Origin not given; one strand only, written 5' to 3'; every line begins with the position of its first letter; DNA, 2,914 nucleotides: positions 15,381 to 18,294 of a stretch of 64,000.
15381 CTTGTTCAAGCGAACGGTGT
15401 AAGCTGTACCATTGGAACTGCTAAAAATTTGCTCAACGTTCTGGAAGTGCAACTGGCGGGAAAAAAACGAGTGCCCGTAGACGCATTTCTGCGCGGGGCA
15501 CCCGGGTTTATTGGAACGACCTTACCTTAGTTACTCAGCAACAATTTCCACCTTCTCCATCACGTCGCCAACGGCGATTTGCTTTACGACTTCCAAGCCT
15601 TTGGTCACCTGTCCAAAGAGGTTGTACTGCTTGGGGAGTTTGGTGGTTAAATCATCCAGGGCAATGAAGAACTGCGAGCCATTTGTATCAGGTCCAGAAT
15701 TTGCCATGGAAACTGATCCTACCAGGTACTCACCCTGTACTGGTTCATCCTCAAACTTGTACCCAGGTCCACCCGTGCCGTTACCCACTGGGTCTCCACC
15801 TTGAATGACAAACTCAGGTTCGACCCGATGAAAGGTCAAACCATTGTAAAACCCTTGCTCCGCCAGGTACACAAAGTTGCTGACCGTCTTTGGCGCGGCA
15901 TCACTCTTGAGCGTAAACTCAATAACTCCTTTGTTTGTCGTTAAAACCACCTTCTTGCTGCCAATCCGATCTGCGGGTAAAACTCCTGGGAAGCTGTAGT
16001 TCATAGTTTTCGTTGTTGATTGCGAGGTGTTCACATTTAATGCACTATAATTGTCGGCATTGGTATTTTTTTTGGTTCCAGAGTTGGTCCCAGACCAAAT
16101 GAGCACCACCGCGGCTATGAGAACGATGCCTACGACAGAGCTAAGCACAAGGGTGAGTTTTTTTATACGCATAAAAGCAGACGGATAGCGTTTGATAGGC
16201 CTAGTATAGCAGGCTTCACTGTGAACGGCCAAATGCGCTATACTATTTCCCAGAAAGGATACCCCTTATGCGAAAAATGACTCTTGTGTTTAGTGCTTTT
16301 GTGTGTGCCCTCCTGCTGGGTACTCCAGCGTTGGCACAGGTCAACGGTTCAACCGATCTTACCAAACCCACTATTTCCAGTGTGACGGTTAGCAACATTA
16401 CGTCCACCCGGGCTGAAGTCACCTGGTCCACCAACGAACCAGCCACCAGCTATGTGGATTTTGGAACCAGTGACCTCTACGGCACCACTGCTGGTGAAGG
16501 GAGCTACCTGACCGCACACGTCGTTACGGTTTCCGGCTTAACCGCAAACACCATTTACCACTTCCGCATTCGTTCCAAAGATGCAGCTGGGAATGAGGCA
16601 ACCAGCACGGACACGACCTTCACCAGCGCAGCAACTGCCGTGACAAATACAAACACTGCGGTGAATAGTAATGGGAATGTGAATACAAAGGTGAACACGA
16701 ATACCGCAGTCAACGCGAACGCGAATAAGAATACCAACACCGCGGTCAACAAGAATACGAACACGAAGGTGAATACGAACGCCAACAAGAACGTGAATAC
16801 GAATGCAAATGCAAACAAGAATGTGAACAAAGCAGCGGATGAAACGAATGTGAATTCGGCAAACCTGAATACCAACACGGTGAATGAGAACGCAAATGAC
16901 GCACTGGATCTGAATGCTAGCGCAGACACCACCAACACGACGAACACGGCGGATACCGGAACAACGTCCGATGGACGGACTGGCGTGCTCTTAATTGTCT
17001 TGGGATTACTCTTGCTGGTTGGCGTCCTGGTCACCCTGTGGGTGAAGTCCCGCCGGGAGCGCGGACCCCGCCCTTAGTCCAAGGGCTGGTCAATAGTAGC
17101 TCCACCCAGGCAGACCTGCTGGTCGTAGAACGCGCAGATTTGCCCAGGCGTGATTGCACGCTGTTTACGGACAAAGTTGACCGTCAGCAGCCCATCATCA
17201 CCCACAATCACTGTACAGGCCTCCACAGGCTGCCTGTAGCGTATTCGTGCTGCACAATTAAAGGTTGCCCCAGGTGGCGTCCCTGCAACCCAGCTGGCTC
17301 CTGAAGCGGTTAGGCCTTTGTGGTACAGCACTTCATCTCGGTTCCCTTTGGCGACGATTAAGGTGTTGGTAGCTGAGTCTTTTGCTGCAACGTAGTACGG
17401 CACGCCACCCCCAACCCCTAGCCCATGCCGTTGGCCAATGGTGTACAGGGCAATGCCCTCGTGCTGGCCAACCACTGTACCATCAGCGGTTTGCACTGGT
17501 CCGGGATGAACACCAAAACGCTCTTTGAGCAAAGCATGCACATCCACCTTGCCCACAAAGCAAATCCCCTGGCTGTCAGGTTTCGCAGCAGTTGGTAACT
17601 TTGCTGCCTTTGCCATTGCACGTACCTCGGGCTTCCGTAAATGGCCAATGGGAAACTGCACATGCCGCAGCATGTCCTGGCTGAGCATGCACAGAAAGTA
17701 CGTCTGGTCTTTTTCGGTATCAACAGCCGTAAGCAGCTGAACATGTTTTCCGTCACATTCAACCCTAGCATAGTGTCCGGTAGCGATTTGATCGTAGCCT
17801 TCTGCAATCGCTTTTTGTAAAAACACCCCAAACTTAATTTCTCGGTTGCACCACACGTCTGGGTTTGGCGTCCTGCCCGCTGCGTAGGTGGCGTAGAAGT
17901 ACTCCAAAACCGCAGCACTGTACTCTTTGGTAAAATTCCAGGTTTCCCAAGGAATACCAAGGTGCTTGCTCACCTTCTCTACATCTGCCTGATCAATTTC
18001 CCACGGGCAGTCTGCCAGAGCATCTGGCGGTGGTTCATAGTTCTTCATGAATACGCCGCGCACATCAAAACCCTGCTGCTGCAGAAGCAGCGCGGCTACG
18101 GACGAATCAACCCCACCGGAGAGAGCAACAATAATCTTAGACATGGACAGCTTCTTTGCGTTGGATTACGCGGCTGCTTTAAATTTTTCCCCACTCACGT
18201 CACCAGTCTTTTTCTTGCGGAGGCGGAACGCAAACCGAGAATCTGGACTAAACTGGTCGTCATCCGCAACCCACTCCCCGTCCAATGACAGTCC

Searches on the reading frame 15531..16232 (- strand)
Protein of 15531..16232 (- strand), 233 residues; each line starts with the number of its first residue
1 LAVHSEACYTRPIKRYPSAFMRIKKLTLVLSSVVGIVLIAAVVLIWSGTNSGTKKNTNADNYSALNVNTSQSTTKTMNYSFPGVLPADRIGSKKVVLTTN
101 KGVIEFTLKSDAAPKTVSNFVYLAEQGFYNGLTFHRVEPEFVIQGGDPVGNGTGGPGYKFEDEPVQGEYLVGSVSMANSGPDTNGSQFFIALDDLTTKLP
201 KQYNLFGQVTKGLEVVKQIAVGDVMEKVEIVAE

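Call 7: search_protein_families(library=pfam, proteins=[window:15531-16232:-], max_evalue=0.01)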
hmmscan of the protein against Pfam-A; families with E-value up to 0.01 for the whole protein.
window:15531-16232:- (233 aa): 1 family
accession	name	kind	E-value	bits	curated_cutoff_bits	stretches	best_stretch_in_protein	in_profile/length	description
PF00160.26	Pro_isomerase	-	1.2e-39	136.5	21.7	1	95-226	2-144/159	Cyclophilin type peptidyl-prolyl cis-trans isomerase/CLD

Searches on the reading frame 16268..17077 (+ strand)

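Call 7: search_protein_families(library=pfam, proteins=[window:16268-17077:+], max_evalue=0.01)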
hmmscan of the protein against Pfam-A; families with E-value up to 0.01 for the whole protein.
window:16268-17077:+ (269 aa): 2 families
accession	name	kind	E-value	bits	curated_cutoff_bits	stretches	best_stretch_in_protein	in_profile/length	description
PF16656.11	Pur_ac_phosph_N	-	9.9e-07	29.7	30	1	38-119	5-92/93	Purple acid Phosphatase, N-terminal domain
PF00041.27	fn3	-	2.8e-06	27.9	25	1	36-118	3-83/84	Fibronectin type III domain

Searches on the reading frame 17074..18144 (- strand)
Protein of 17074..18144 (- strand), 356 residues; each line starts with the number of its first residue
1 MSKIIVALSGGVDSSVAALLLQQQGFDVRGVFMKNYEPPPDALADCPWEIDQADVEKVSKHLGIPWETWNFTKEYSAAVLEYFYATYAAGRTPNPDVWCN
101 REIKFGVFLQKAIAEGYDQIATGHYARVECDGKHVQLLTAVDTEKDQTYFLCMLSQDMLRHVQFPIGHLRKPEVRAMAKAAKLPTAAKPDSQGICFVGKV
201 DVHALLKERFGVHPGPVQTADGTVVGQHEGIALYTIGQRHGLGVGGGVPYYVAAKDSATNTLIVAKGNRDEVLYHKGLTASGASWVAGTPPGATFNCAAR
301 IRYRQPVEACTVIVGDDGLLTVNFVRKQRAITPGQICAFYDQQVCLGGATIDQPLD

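Call 7: search_protein_families(library=pfam, proteins=[window:17074-18144:-], max_evalue=0.01)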
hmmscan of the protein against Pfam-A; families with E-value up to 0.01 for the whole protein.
window:17074-18144:- (356 aa): 6 families
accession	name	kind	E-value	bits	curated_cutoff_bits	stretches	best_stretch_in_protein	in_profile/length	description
PF03054.22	tRNA_Me_trans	-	1.1e-75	254.2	20.6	1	3-199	2-202/202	tRNA methyl transferase HUP domain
PF20258.4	tRNA_Me_trans_C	-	1.5e-21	77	20.6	1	276-351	2-77/77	Aminomethyltransferase beta-barrel domain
PF20259.3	tRNA_Me_trans_M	-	6.4e-19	67.7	27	1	205-266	3-66/66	tRNA methyl transferase PRC-barrel domain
PF02568.20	ThiI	-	0.00023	21.3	20.5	1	3-37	5-39/197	Thiamine biosynthesis protein (ThiI)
PF02540.23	NAD_synthase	-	0.00082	19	21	1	2-33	19-52/242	NAD synthase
PF24167.1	DUF7411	-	0.0089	16.1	28.7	0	3-33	2-31/194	Family of unknown function (DUF7411)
